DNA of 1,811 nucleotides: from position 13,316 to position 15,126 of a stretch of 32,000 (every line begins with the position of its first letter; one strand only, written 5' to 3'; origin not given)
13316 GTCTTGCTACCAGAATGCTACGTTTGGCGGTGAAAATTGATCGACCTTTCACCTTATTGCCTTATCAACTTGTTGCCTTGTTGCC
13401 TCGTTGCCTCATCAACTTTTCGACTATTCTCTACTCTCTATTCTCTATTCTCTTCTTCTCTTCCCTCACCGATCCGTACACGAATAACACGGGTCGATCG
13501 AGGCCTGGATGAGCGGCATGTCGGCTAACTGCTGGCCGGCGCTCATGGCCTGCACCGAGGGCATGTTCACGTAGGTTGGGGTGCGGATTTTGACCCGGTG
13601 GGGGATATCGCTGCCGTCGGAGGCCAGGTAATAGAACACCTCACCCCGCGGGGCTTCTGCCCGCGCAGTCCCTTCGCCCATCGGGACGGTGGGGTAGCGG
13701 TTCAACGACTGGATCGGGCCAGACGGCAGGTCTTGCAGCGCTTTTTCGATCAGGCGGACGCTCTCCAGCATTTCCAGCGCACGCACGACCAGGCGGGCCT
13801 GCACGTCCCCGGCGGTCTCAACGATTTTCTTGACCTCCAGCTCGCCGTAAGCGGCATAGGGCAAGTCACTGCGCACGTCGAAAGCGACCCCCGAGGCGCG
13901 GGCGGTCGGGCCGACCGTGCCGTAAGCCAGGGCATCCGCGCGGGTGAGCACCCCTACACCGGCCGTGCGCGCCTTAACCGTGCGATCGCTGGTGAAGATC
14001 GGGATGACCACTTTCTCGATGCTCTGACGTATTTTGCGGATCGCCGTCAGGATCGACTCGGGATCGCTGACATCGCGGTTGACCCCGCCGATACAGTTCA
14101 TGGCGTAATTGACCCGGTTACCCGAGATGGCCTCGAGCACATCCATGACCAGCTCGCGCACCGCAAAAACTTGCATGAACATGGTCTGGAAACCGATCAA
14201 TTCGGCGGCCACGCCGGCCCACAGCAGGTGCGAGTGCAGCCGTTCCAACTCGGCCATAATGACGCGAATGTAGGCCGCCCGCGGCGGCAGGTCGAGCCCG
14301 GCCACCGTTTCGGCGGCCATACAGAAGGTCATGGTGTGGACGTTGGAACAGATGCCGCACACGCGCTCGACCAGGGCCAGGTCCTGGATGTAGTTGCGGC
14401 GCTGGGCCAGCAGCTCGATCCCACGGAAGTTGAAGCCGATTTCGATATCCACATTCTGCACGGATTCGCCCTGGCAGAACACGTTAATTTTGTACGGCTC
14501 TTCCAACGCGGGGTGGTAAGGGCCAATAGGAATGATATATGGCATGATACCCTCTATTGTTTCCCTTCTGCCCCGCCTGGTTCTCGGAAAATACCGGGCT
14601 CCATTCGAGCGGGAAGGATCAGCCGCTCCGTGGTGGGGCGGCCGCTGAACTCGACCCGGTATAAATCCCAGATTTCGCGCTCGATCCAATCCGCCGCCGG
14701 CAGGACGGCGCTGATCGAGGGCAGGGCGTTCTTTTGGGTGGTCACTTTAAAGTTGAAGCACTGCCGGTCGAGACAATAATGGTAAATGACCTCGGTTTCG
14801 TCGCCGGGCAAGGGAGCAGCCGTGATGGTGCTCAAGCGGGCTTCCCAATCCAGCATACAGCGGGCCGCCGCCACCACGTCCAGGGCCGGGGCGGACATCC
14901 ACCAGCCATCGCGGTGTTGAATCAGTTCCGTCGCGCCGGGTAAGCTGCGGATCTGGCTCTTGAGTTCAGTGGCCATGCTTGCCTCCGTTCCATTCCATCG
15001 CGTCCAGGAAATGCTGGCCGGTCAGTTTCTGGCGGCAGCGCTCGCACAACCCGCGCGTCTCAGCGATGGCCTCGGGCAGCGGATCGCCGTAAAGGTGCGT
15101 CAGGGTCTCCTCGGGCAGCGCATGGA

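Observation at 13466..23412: Mop-type aldehyde oxidoreductase wired to a Coo/FHL-style energy-converting [NiFe]-hydrogenase: candidate 'aldehyde hydrogenlyase'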

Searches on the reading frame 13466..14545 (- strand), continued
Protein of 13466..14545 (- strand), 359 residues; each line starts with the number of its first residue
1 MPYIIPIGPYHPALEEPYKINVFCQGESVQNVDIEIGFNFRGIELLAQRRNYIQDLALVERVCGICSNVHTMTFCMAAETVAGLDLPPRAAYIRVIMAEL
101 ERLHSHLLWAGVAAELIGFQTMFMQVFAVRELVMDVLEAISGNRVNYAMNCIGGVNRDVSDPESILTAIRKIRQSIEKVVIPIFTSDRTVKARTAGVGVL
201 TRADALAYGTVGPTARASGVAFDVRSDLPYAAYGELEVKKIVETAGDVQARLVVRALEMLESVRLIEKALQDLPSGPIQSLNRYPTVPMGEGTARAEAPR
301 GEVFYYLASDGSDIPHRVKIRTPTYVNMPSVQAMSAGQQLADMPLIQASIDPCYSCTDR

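Call 69: search_solved_structures(query=L008:2402-4207:+, max_evalue=1e-40)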
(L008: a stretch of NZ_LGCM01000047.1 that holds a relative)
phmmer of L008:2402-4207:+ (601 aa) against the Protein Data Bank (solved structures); distinct sequences matched with E-value up to 1e-40: 9.
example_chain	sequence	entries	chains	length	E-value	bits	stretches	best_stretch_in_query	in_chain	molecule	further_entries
9mqx_D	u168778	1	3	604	3e-238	795.5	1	3-600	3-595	Aldehyde:ferredoxin oxidoreductase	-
1aor_A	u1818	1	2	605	3.9e-210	702.7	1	6-601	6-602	ALDEHYDE FERREDOXIN OXIDOREDUCTASE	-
9g7j_A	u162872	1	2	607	2.8e-202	676.7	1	3-600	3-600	Aldehyde ferredoxin oxidoreductase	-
8c0z_A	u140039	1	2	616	3.4e-187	626.9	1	3-600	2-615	Aldehyde:ferredoxin oxidoreductase,tungsten-containing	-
9q1t_A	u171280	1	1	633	1.1e-115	390.7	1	6-600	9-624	Tungsten-dependent aldehyde oxidoreductase WOR83 from Haloferax volcanii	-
1b25_A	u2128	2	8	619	3.1e-96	326.5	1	2-600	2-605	PROTEIN (FORMALDEHYDE FERREDOXIN OXIDOREDUCTASE) | FORMALDEHYDE FERREDOXIN OXIDOREDUCTASE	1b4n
4z3w_A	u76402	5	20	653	1.4e-64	221.9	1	3-417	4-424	Benzoyl-CoA reductase, putative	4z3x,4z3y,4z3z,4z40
6x6u_A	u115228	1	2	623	1.1e-61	212.4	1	1-600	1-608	Formaldehyde:ferredoxin oxidoreductase wor5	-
6x1o_A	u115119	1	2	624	1.1e-61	212.4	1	1-600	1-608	Formaldehyde:ferredoxin oxidoreductase wor5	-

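Call 72: search_protein_families(library=ncbifam, proteins=[L008:1923-2402:+], max_evalue=1e-8)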
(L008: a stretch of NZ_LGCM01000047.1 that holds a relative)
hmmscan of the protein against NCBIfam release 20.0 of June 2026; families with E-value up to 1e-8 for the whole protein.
L008:1923-2402:+ (159 aa): 20 families
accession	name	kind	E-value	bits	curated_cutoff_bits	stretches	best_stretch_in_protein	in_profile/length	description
NF045766.1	PhenlGlyoxDHPadI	equivalog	2.3e-33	115.6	700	1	4-136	6-138/443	NADH-dependent phenylglyoxylate dehydrogenase subunit beta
NF009408.0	PRK12769.1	equivalog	4.3e-22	78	1003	1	1-146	1-157/659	formate-dependent uric acid utilization protein AegA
TIGR02951.1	DMSO_dmsB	equivalog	1e-21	77.6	214.1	1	10-137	9-154/161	DMSO/selenate family reductase complex B subunit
NF009451.0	PRK12809.1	equivalog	1.9e-20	72.7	1154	1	1-137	1-140/639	formate-dependent uric acid utilization protein YgfT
NF045797.1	DsrO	equivalog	9.8e-19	67.7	200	1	43-105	93-154/235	sulfate reduction electron transfer complex DsrMKJOP subunit DsrO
NF007658.0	PRK10330.1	equivalog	1.7e-18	66.8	260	1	1-137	1-158/181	electron transport protein HydN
NF008134.0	PRK10882.1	equivalog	3.4e-18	65.8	263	1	51-134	111-206/329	hydrogenase 2 operon protein HybA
NF038355.1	FDH3_beta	equivalog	5.5e-17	62.4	240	1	8-121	8-126/180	formate dehydrogenase FDH3 subunit beta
TIGR03149.1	cyt_nit_nrfC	equivalog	4.4e-16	58.9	377.6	1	9-145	44-193/225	cytochrome c nitrite reductase Fe-S protein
NF041715.1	arsenate_red_ArrB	equivalog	5.1e-16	58.9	450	1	6-105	6-108/233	arsenate respiratory reductase iron-sulfur subunit ArrB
NF011569.0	PRK14993.1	equivalog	1.3e-14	54.2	416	1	6-123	47-175/244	tetrathionate reductase subunit TtrB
NF007382.0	PRK09898.1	equivalog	5.6e-14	52.2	213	1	51-135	121-202/208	ferredoxin-like protein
TIGR01582.1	FDH-beta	equivalog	7.7e-11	41.6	334.7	1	52-134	92-180/283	formate dehydrogenase subunit beta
NF041782.1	mnquin_red_QrcC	equivalog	1.4e-10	41.3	400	1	7-104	5-119/239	menaquinone reductase iron-sulfur cluster-binding subunit QrcC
TIGR03478.1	DMSO_red_II_bet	subfamily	2.4e-10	39.9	480.7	1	46-128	124-212/321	DMSO reductase family type II enzyme, iron-sulfur subunit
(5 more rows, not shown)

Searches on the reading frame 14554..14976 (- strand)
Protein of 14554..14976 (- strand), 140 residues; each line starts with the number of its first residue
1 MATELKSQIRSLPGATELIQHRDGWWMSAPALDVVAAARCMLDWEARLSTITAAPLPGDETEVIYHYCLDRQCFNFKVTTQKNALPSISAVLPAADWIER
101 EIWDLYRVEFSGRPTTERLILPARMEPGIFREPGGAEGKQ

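Call 4: search_protein_families(library=pfam, proteins=[window:14554-14976:-])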
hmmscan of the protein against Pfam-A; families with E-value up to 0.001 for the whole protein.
window:14554-14976:- (140 aa): 1 family
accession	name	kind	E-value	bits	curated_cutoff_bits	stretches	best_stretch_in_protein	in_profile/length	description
PF00329.25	Complex1_30kDa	-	1.7e-15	58.1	22.5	1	46-126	24-110/124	Respiratory-chain NADH dehydrogenase, 30 Kd subunit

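Call 5: search_protein_families(library=ncbifam, proteins=[window:14554-14976:-])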
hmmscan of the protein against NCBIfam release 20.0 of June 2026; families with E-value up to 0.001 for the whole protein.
window:14554-14976:- (140 aa): 14 families
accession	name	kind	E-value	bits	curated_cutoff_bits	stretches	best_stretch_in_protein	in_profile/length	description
NF004737.0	PRK06074.2-4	equivalog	1.5e-11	44.5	144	1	47-125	36-115/150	NADH-quinone oxidoreductase subunit C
TIGR01961.1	NuoC_fam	subfamily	2e-11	44.4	122.45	1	52-125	31-109/122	NADH (or F420H2) dehydrogenase, subunit C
NF008728.0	PRK11742.1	equivalog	2.5e-10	39.4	840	1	56-126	90-164/598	NADH-quinone oxidoreductase subunit C/D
NF009808.0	PRK13292.1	equivalog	2.1e-09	35.8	1156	1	76-125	315-364/791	NADH-quinone oxidoreductase subunit B/C/D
NF004733.0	PRK06074.1-5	equivalog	3.4e-09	36.7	225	1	61-120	73-135/203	NADH-quinone oxidoreductase subunit C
NF005856.0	PRK07785.1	equivalog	9.3e-09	35.5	224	1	76-122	164-210/246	NADH-quinone oxidoreductase subunit C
NF009141.0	PRK12494.1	equivalog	7.6e-08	32.4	175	1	79-123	108-152/175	NAD(P)H-quinone oxidoreductase subunit J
NF006304.0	PRK08491.1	equivalog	5.7e-07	29.4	228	1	79-123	119-163/263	NADH-quinone oxidoreductase subunit C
NF004735.0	PRK06074.2-2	equivalog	6.1e-06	26.2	176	1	58-125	65-136/158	NADH-quinone oxidoreductase subunit C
NF005832.0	PRK07735.1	equivalog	8e-06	25.3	431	1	65-122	350-411/430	NADH-quinone oxidoreductase subunit C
NF040611.1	F420_dehyd_FpoC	exception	8.5e-06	25.8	220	1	57-125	64-136/158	F420H2 dehydrogenase subunit FpoC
NF004731.0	PRK06074.1-3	equivalog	3.3e-05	23.8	303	1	79-120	90-131/207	NADH-quinone oxidoreductase subunit C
NF004730.0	PRK06074.1-1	equivalog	8.1e-05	22.6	193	1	83-120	102-142/200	NADH-quinone oxidoreductase subunit C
NF004732.0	PRK06074.1-4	equivalog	0.00035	20.4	376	1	79-120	140-181/250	NADH-quinone oxidoreductase subunit C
